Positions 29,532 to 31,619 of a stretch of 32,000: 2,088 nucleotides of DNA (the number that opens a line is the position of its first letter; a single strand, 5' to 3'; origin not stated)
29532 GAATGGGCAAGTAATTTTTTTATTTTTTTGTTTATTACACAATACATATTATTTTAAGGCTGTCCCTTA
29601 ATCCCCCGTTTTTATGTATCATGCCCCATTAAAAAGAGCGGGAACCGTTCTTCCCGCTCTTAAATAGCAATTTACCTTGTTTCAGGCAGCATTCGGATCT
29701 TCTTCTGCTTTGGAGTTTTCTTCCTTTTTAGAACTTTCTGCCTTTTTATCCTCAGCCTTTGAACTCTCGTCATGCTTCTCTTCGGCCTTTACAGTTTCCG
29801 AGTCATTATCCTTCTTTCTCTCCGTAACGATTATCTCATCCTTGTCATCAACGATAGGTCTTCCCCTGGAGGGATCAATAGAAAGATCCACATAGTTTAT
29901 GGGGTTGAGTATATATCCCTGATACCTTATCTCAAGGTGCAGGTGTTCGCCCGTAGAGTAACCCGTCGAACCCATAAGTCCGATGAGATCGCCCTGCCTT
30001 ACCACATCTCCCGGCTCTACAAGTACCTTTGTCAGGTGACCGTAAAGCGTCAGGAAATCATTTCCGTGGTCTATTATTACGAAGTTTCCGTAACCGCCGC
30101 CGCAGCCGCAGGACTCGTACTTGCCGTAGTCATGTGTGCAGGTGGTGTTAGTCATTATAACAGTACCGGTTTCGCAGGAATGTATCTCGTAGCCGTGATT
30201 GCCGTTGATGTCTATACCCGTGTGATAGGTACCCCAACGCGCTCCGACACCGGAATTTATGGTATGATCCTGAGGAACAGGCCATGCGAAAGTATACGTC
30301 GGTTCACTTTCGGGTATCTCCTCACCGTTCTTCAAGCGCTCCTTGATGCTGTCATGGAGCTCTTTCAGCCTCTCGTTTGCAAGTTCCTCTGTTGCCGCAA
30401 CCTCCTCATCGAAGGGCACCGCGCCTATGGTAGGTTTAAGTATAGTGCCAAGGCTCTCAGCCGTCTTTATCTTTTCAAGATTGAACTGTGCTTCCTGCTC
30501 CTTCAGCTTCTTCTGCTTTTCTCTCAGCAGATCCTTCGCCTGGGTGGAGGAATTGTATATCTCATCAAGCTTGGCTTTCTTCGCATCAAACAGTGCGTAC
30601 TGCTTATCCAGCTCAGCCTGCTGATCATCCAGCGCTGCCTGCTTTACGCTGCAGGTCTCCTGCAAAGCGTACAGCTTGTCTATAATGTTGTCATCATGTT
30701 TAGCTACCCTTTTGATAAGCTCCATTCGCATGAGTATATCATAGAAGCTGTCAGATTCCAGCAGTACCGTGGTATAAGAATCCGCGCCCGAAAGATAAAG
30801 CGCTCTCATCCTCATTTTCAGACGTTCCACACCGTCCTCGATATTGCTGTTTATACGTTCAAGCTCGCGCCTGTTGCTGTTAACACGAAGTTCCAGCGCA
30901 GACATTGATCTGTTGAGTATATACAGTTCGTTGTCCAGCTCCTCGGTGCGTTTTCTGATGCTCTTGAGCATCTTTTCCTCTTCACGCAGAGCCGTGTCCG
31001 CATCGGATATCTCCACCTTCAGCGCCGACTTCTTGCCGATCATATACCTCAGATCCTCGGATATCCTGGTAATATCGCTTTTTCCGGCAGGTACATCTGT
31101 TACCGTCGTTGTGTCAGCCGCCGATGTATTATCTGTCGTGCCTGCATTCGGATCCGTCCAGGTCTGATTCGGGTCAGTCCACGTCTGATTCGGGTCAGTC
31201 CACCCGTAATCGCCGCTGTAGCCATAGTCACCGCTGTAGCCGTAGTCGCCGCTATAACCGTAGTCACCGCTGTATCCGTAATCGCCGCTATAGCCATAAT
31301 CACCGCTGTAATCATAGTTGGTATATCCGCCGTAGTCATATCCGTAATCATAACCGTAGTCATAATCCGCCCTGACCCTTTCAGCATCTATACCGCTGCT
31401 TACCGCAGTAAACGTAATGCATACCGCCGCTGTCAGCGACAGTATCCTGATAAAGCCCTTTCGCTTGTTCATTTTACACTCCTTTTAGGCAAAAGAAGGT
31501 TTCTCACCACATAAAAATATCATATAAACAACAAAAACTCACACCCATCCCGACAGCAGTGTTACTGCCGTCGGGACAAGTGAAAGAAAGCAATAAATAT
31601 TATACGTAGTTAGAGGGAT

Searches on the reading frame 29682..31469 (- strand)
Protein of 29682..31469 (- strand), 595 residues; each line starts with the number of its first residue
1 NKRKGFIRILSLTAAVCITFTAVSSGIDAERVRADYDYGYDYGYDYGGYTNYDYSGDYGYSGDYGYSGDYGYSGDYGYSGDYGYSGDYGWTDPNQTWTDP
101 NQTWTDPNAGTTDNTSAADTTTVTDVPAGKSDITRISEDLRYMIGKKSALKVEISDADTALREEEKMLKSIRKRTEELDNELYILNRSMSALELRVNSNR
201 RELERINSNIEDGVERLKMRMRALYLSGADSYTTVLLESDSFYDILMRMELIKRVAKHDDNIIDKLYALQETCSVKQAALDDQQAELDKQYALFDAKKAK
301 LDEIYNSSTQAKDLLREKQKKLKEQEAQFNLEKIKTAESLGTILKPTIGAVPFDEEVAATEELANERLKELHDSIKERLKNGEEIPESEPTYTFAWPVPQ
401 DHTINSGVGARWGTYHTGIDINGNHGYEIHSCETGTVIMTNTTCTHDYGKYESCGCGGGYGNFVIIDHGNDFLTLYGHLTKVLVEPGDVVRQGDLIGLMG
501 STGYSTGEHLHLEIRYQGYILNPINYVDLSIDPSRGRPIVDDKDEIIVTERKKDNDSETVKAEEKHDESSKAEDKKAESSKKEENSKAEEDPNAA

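Call 68: search_protein_families(library=pfam, proteins=[window:29682-31469:-], max_evalue=0.001)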
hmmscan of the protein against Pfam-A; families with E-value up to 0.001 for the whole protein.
window:29682-31469:- (595 aa): 3 families
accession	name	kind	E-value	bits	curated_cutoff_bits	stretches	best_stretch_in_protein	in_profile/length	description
PF01551.29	Peptidase_M23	-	2.2e-27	95.5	28.7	1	415-523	2-96/96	Peptidase family M23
PF24568.1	CC_PcsB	-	2.3e-09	37.4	27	1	205-268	3-67/75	Peptidoglycan hydrolase PcsB, coiled-coil domain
PF08614.16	ATG16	-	0.00014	22.5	33.7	1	102-206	55-156/200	Autophagy protein 16 (ATG16)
